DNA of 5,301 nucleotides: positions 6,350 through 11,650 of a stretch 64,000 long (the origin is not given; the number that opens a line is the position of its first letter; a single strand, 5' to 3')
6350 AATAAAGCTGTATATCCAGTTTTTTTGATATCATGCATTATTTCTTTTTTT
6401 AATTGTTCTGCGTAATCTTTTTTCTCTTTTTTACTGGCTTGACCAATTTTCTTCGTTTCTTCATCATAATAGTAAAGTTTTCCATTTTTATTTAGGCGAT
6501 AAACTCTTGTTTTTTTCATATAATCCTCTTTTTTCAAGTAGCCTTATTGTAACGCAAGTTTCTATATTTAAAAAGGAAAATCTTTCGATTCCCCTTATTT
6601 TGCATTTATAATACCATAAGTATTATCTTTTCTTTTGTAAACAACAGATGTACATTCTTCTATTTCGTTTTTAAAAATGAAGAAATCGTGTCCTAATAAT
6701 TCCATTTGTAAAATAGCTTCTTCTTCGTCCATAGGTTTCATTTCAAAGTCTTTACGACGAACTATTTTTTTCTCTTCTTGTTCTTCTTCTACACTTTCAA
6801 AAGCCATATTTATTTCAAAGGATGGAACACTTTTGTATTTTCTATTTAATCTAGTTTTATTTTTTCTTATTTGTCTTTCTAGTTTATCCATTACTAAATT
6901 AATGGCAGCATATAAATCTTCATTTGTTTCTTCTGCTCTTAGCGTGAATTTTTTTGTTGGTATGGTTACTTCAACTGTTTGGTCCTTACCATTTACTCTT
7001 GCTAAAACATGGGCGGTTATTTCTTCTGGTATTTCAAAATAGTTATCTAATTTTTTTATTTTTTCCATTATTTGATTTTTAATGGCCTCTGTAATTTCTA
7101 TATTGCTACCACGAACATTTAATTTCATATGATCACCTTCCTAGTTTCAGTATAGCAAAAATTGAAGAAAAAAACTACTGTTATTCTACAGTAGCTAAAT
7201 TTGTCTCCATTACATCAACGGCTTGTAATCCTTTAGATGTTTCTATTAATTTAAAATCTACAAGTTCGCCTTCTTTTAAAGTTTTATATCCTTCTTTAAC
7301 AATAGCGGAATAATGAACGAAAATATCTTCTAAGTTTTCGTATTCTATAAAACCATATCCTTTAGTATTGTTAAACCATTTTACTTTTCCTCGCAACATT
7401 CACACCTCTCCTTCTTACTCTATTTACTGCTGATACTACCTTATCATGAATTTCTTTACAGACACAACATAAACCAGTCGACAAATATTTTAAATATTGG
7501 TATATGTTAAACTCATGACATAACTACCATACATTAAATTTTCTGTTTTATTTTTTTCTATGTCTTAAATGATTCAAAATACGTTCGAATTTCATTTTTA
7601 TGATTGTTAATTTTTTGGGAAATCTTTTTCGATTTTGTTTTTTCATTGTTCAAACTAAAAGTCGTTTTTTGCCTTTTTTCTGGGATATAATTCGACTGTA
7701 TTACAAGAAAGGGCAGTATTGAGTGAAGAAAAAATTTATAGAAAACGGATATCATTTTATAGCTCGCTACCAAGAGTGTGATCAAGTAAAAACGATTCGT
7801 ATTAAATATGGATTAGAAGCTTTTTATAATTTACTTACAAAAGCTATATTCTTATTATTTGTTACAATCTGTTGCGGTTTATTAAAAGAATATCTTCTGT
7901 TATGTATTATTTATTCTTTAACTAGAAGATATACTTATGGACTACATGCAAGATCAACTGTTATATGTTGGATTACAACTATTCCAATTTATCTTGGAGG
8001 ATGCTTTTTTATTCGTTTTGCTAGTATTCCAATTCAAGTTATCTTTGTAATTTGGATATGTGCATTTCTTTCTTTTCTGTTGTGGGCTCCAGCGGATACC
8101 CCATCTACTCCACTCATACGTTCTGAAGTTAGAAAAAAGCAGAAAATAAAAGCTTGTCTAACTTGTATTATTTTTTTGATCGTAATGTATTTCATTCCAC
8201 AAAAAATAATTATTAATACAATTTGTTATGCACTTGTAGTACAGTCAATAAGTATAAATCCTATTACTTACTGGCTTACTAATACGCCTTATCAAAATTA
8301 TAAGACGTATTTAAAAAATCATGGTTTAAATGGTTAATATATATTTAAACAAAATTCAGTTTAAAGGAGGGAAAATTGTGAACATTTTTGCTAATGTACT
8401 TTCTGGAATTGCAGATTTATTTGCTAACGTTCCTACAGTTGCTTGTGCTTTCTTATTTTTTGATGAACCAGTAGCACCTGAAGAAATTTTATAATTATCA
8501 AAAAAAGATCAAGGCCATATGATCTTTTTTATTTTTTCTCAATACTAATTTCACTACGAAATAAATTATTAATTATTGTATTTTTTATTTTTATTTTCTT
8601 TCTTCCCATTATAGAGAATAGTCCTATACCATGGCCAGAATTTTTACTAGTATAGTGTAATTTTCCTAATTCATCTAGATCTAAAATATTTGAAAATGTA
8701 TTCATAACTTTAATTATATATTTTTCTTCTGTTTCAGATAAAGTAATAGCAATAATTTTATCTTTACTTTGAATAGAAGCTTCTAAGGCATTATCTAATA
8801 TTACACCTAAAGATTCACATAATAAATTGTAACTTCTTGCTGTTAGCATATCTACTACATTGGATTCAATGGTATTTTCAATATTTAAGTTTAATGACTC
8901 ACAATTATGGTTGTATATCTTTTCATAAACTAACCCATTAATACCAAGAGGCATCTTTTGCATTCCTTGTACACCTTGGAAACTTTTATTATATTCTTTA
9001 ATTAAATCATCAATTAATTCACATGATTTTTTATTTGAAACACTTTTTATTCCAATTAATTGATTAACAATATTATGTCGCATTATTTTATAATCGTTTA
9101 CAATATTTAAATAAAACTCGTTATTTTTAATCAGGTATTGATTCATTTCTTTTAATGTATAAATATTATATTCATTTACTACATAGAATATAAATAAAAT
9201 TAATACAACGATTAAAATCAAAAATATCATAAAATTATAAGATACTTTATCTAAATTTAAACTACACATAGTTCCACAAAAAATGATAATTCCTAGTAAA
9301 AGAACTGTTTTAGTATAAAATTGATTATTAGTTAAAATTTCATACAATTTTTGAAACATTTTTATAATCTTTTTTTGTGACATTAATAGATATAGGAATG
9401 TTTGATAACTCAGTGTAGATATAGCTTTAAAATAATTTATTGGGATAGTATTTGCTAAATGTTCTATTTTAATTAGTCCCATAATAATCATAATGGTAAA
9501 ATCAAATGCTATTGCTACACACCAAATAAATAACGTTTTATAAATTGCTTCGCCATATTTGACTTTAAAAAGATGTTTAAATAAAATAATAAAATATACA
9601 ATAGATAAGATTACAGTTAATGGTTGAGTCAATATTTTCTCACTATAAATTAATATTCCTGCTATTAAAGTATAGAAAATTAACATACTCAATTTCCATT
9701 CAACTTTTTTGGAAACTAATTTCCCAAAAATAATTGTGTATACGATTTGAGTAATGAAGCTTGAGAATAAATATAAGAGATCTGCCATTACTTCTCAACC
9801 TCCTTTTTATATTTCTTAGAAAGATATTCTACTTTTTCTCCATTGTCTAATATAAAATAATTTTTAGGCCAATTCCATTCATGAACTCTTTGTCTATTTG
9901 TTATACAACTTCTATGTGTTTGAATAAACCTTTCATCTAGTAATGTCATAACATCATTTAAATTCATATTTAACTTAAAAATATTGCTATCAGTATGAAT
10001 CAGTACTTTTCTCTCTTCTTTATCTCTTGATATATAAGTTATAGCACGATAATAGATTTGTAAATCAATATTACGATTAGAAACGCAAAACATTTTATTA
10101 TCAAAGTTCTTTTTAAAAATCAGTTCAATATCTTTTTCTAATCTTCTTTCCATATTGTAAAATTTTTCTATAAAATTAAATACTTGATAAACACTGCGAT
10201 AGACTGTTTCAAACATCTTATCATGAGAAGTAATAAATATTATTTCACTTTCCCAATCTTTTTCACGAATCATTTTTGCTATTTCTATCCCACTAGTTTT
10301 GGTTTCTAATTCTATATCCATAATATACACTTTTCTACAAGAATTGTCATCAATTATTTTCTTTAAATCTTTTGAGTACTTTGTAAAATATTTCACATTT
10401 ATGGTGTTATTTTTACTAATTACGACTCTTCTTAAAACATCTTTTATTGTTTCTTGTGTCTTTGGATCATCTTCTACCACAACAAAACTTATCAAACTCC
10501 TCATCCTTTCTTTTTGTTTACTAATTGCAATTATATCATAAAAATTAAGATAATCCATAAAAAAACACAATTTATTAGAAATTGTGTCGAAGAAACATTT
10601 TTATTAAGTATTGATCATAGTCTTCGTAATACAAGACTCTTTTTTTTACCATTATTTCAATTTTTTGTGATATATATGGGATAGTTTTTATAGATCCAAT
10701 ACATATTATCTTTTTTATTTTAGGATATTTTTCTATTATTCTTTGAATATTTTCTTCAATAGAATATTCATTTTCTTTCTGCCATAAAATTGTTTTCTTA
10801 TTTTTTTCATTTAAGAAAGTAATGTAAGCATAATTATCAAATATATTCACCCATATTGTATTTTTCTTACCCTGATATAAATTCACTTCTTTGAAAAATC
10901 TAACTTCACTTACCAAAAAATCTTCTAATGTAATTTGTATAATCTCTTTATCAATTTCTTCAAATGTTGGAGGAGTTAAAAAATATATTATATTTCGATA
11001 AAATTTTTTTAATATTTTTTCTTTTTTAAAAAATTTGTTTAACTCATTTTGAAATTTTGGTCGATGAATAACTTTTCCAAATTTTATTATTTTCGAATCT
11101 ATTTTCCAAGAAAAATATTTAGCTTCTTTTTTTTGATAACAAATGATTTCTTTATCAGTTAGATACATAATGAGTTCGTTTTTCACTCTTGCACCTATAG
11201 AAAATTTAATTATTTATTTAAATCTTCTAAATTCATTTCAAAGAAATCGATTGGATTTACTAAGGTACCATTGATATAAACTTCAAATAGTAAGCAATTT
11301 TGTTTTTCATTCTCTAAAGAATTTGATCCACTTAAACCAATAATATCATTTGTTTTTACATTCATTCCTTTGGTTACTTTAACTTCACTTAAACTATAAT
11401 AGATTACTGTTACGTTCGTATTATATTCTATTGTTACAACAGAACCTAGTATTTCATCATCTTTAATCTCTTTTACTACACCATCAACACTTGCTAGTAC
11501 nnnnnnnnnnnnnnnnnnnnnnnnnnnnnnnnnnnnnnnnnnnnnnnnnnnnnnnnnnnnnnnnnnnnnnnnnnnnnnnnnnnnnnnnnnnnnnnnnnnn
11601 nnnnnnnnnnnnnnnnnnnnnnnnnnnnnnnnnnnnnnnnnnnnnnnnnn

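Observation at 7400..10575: Complete agr-type quorum-sensing locus with an uncalled 38-aa AgrD and convergent agrBD / agrCA organisation sharing one terminator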

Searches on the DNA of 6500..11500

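Call 65: search_rna_families(source=window, start=6500, end=11500, threshold=evalue, max_evalue=1)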
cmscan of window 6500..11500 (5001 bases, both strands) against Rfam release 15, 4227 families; matches with E-value up to 1: 1.
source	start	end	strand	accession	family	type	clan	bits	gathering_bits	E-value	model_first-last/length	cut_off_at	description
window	7252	7329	-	RF01766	cspA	Cis-reg; thermoregulator;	-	19.1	78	0.078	243-320/428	no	cspA thermoregulator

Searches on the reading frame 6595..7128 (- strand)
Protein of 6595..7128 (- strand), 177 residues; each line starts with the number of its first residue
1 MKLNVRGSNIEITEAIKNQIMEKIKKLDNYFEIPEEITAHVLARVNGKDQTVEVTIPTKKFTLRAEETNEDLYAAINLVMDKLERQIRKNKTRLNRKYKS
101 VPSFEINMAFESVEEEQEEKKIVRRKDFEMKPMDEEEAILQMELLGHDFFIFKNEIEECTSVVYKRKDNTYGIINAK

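Call 3: search_protein_families(library=pfam, proteins=[window:6595-7128:-], max_evalue=1)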
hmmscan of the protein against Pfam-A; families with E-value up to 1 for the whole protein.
window:6595-7128:- (177 aa): 6 families
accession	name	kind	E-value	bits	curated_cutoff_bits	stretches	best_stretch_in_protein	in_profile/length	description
PF16321.10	Ribosom_S30AE_C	-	6.3e-26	90.3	25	1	118-173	2-57/57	Sigma 54 modulation/S30EA ribosomal protein C terminus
PF02482.25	Ribosomal_S30AE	-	1.2e-25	90.5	23.7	1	3-95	1-88/88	Sigma 54 modulation protein / S30EA ribosomal protein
PF05164.18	ZapA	-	0.0091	16.7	23.8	1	52-124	1-72/88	Cell division protein ZapA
PF24872.1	DUF2110_N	-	0.055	14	28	1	5-52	10-57/72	DUF2110 N-terminal domain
PF13094.11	CENP-Q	-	0.24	12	28.5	1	80-129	45-97/162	CENP-Q, a CENPA-CAD centromere complex subunit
PF10186.14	ATG14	-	0.38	10.2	33.2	1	16-97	17-102/347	Vacuolar sorting 38 and autophagy-related subunit 14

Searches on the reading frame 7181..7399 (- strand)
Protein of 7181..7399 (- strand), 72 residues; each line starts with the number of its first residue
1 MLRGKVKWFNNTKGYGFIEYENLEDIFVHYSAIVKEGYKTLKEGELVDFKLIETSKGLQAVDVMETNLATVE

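Call 3: search_protein_families(library=pfam, proteins=[window:7181-7399:-], max_evalue=1)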
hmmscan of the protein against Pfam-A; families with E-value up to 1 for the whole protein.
window:7181-7399:- (72 aa): 4 families
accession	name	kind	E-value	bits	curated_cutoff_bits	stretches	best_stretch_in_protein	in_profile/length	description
PF00313.28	CSD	-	1.3e-24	86.2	27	1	3-64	2-64/66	'Cold-shock' DNA-binding domain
PF08206.17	OB_RNB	-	0.027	14.6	24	1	11-31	6-27/58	Ribonuclease B OB domain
PF00076.28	RRM_1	-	0.031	14.6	20.7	1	10-25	36-51/70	RNA recognition motif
PF21295.2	Bact_transglu_N_2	-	0.12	13.1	27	1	18-48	61-91/101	Bacterial transglutaminase, N-terminal domain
